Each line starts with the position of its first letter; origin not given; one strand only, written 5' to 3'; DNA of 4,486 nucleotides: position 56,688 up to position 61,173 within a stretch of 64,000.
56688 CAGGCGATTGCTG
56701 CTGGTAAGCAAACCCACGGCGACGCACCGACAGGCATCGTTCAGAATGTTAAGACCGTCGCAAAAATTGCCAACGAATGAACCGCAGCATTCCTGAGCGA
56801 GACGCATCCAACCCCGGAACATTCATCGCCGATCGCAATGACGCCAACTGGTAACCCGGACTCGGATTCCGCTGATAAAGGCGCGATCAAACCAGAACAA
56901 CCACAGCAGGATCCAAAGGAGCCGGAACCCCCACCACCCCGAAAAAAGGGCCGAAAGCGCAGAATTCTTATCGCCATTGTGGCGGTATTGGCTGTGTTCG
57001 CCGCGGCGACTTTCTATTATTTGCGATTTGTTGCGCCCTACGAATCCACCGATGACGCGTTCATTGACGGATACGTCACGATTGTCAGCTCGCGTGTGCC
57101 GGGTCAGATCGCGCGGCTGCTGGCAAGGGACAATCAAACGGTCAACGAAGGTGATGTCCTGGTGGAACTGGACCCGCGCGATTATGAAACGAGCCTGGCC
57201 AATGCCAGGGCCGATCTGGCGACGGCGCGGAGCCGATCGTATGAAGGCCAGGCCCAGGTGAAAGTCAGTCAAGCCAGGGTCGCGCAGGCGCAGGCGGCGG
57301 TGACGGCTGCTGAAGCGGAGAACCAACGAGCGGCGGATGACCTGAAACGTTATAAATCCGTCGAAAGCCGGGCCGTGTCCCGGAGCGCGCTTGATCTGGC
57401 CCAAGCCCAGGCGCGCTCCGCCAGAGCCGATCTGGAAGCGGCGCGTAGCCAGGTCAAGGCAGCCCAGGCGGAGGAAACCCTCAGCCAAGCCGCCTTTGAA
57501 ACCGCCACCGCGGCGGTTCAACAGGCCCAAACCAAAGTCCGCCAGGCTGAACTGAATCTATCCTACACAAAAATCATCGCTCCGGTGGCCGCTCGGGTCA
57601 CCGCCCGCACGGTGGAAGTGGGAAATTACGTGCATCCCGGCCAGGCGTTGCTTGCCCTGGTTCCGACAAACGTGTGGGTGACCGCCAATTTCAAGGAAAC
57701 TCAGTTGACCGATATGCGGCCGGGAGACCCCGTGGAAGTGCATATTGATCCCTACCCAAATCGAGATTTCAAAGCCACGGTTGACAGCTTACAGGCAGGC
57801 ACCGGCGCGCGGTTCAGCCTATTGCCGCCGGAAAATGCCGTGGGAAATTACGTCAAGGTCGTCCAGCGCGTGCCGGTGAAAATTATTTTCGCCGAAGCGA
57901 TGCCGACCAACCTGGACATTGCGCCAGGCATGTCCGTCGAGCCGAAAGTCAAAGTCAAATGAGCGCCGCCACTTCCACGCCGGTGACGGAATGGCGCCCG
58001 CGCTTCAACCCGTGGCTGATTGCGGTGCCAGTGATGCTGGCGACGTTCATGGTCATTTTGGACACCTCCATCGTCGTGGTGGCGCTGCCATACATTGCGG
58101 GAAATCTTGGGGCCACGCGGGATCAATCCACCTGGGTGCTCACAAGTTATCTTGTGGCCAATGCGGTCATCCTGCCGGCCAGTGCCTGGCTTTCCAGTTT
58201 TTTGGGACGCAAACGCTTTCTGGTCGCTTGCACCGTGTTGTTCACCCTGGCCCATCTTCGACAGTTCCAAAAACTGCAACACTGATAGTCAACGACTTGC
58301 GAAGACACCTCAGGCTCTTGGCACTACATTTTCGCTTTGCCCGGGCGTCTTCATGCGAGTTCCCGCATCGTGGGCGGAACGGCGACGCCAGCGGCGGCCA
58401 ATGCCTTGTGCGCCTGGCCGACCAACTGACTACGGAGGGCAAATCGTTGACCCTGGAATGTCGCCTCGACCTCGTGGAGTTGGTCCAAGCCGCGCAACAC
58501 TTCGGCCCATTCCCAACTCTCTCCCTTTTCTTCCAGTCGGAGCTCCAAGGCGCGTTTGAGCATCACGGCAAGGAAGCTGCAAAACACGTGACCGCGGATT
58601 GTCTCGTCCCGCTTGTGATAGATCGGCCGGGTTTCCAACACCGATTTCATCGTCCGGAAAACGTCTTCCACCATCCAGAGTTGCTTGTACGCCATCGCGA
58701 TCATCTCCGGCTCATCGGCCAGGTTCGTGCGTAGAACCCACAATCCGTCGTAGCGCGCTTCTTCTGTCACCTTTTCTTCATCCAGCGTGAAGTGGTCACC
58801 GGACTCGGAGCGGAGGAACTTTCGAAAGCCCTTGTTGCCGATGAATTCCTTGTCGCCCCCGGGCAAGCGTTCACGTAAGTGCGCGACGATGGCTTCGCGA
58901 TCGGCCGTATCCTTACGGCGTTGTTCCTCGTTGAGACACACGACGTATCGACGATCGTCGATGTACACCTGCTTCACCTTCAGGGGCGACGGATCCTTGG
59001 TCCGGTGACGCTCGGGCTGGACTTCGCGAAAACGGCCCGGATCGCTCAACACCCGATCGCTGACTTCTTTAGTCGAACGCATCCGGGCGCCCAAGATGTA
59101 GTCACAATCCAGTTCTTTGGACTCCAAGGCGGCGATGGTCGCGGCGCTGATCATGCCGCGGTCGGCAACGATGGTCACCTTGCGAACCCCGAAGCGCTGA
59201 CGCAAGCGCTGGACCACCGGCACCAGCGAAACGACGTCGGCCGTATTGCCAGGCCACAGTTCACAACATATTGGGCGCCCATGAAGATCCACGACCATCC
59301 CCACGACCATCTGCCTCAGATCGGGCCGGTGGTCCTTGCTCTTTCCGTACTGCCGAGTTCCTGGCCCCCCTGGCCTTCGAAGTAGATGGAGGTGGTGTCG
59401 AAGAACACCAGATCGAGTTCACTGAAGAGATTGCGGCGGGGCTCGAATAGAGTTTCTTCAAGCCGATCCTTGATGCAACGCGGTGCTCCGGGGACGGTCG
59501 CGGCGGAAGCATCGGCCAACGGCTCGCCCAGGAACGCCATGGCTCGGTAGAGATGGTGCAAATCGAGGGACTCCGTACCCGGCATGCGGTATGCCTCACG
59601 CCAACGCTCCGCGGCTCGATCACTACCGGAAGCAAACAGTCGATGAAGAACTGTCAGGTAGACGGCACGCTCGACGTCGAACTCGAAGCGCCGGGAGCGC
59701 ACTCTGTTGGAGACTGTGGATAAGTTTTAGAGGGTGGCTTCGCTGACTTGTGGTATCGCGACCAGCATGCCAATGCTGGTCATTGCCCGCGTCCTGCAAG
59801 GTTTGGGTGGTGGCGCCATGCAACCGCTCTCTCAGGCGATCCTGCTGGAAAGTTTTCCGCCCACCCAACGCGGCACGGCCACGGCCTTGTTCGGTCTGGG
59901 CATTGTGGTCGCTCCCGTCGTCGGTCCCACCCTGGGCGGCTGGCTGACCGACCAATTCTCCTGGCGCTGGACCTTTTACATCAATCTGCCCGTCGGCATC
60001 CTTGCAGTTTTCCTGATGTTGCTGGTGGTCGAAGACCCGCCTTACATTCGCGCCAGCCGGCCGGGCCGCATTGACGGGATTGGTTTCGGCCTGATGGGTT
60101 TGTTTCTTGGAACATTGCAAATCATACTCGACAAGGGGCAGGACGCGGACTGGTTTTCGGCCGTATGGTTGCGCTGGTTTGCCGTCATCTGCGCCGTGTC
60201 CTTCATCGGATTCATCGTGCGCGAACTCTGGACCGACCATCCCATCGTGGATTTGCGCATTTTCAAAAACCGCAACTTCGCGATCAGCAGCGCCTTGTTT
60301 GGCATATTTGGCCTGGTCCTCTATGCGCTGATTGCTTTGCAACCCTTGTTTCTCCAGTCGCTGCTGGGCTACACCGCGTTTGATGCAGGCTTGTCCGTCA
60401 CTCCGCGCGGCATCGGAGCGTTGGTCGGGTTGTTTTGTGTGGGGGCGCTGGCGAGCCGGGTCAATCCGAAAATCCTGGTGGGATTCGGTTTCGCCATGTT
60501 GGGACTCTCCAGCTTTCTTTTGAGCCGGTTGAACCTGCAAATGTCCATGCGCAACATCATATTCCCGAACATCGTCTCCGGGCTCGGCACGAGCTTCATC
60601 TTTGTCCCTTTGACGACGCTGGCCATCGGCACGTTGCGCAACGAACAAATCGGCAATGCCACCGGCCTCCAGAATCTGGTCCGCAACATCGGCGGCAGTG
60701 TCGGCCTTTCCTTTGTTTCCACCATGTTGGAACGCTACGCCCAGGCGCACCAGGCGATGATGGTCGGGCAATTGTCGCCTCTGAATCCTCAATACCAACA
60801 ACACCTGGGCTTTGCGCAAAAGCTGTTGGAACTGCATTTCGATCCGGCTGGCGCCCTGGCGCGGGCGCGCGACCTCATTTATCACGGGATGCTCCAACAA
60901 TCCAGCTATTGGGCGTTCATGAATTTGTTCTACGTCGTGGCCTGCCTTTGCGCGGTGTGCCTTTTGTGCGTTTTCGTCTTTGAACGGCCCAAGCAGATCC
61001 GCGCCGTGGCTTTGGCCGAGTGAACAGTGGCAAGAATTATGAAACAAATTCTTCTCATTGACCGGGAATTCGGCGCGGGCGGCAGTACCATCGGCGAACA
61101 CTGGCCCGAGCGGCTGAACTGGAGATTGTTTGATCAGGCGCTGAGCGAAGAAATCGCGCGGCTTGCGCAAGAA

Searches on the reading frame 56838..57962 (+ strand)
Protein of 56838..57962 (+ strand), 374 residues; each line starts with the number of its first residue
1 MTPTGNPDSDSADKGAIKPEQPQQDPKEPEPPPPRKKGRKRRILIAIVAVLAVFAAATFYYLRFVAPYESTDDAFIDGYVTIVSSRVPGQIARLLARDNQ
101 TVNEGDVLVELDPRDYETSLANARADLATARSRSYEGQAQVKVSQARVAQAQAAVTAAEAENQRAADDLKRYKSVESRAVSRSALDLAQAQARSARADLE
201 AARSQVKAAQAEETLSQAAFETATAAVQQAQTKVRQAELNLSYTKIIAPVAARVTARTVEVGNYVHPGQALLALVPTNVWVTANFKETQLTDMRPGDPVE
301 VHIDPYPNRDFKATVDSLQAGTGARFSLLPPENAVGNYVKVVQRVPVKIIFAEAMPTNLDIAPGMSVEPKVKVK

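Call 39: search_protein_families(library=pfam, proteins=[window:56838-57962:+], max_evalue=0.001)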
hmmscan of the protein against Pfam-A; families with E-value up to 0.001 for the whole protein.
window:56838-57962:+ (374 aa): 4 families
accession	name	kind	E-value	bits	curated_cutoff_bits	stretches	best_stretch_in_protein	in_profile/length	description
PF16576.10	HlyD_D23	-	2.3e-16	60.1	30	1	80-318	19-184/214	Barrel-sandwich domain of CusB or HlyD membrane-fusion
PF13437.12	HlyD_3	-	1.1e-14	55.5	22.2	1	246-323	2-81/106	HlyD family secretion protein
PF13533.13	Biotin_lipoyl_2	-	1.2e-12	47.8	29.8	1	83-112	3-32/32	Biotin-lipoyl like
PF00529.27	CusB_dom_1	-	2.2e-08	34.7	26.5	1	61-368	12-84/89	Cation efflux system protein CusB domain 1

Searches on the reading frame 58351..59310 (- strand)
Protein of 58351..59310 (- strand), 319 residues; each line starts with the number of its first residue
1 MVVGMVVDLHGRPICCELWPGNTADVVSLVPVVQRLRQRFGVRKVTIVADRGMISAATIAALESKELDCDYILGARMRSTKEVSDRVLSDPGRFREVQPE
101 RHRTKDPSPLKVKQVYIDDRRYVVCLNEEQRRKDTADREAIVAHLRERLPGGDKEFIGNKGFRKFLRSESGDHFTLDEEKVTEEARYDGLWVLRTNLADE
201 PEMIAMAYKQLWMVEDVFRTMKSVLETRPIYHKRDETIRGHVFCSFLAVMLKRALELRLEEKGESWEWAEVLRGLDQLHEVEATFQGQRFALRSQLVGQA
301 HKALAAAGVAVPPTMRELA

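Call 39: search_protein_families(library=pfam, proteins=[window:58351-59310:-], max_evalue=0.001)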
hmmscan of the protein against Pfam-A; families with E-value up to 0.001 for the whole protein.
window:58351-59310:- (319 aa): 2 families
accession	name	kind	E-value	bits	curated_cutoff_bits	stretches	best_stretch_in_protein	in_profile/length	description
PF01609.27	DDE_Tnp_1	-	5e-13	49.7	23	1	5-251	40-200/200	Transposase DDE domain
PF13701.12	DDE_Tnp_1_4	-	0.00032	19.5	34.7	0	8-101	177-270/435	Transposase DDE domain group 1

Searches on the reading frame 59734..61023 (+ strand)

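Call 39: search_protein_families(library=pfam, proteins=[window:59734-61023:+], max_evalue=0.001)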
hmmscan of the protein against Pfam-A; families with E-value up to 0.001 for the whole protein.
window:59734-61023:+ (429 aa): 4 families
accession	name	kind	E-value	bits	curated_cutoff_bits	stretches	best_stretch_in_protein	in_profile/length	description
PF07690.21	MFS_1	-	1.8e-44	152.5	33.4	1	4-324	76-346/347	Major Facilitator Superfamily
PF00083.30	Sugar_tr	-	3.9e-08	33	22.3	1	3-105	90-198/452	Sugar (and other) transporter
PF05977.19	MFS_3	-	7e-06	25.2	27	1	10-93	101-183/524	Transmembrane secretion effector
PF06609.19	TRI12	-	0.00061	18.8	23.2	1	50-104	163-221/599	Fungal trichothecene efflux pump (TRI12)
